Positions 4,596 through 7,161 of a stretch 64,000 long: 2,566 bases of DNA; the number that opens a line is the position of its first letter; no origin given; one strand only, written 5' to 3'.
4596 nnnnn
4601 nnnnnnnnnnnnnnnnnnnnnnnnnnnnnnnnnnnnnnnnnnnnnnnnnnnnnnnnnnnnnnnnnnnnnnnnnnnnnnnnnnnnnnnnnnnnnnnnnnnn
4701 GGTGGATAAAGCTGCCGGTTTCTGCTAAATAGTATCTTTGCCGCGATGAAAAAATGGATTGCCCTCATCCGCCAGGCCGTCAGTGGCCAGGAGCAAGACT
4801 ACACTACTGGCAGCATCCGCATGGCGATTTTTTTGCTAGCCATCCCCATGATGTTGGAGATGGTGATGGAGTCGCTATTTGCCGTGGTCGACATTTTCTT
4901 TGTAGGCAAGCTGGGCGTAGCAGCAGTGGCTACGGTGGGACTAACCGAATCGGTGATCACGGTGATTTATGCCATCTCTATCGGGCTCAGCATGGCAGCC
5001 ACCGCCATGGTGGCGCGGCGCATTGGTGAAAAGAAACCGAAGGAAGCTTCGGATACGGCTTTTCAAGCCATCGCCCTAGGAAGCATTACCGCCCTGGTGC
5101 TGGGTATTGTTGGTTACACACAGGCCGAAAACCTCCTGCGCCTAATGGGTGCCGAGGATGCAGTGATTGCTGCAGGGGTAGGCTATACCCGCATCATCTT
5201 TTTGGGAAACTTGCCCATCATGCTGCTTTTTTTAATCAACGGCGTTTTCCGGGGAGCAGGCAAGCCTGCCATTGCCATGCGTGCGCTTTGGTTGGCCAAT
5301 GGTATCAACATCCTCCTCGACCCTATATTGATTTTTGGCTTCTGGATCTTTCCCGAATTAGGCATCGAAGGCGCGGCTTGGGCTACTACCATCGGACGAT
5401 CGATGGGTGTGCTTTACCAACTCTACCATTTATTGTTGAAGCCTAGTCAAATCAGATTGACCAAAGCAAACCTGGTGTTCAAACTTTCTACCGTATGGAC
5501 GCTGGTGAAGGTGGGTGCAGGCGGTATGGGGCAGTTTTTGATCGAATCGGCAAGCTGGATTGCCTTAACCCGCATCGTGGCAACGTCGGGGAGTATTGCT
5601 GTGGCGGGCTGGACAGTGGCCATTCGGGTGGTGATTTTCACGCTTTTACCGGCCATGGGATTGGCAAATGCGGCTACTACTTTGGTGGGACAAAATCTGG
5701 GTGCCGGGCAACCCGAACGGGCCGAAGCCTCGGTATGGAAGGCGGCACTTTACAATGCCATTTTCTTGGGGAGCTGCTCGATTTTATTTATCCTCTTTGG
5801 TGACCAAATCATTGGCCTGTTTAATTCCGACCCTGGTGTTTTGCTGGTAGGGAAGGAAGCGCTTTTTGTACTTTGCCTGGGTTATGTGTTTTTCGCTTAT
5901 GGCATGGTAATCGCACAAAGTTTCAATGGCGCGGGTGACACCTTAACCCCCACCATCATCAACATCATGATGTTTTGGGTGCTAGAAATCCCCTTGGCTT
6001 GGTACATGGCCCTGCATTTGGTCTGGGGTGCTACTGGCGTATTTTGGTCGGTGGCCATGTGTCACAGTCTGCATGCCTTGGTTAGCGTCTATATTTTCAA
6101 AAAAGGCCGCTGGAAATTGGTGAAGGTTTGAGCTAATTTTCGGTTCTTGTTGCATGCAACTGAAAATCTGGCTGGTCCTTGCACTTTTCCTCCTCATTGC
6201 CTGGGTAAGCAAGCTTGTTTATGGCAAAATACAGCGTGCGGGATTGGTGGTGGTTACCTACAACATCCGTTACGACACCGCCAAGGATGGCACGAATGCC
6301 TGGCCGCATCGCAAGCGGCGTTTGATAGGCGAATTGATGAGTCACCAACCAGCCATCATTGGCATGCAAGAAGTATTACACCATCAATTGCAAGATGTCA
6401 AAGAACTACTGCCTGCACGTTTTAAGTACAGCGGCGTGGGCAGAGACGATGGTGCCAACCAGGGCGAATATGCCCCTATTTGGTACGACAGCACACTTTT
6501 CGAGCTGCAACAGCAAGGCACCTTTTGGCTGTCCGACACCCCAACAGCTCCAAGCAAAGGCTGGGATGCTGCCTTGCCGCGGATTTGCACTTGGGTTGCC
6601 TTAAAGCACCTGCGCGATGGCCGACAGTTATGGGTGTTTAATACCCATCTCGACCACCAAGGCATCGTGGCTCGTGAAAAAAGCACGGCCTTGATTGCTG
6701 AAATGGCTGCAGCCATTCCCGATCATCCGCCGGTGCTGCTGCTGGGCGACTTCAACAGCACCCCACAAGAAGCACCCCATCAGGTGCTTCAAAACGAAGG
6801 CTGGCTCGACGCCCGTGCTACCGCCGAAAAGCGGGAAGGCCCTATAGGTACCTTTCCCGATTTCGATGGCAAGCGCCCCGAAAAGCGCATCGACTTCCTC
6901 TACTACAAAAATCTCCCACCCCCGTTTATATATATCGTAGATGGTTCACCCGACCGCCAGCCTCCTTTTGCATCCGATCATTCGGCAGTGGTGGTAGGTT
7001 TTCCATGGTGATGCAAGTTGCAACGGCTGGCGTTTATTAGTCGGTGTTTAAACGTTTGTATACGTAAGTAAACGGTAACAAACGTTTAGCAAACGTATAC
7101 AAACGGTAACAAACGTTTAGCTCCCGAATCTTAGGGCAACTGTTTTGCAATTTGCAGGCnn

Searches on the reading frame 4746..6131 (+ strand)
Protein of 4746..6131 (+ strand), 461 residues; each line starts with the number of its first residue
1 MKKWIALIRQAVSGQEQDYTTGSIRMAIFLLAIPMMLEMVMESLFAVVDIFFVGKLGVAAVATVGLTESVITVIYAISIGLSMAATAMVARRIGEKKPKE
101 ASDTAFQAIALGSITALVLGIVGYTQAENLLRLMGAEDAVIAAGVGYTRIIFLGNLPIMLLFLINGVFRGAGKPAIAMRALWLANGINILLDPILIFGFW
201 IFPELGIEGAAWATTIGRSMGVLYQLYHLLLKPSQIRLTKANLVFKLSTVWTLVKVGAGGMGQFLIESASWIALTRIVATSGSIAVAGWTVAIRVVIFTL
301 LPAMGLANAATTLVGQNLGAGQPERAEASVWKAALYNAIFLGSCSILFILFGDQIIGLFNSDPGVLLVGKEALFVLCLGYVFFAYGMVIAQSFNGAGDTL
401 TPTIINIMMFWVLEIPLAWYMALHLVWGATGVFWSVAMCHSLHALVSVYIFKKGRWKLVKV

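Call 9: search_protein_families(library=pfam, proteins=[window:4746-6131:+])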
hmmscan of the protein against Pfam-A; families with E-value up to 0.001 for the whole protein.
window:4746-6131:+ (461 aa): 1 family
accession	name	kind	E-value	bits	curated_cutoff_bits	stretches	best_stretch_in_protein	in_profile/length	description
PF01554.23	MatE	-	2.6e-62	209.7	24.9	2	34-194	1-161/161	MatE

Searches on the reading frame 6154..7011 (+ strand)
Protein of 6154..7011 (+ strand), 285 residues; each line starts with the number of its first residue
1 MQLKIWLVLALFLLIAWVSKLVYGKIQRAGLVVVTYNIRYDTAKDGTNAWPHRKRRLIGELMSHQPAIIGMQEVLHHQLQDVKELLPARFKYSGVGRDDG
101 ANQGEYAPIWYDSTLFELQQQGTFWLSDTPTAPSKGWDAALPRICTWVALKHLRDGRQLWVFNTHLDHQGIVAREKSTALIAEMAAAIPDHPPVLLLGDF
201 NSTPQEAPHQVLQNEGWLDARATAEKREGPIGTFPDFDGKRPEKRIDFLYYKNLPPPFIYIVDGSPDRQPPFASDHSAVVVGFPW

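Call 9: search_protein_families(library=pfam, proteins=[window:6154-7011:+])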
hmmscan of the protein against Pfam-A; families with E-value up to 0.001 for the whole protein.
window:6154-7011:+ (285 aa): 1 family
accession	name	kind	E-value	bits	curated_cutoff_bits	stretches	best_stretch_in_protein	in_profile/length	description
PF03372.29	Exo_endo_phos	-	9.7e-16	58.6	24.5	1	34-276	1-225/225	Endonuclease/Exonuclease/phosphatase family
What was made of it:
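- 6154..7011 (+): Upstream gene, Exo_endo_phos family (context; target of the possible antisense transcript). Call 9.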

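Call 83: search_protein_families(library=padloc, max_evalue=0.001, proteins=[window:6154-7008:+])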
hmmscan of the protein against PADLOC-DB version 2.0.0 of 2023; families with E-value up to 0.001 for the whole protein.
window:6154-7008:+ (285 aa): 0 families

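Call 84: search_protein_families(library=ncbifam, max_evalue=0.001, proteins=[window:6154-7008:+])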
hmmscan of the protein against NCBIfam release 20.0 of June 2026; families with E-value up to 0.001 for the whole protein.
window:6154-7008:+ (285 aa): 1 family
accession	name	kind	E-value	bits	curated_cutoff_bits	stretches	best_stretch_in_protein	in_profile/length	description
NF033681.1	ExeM_NucH_DNase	subfamily_domain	4.7e-05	22.5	300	1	173-227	415-471/546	ExeM/NucH family extracellular endonuclease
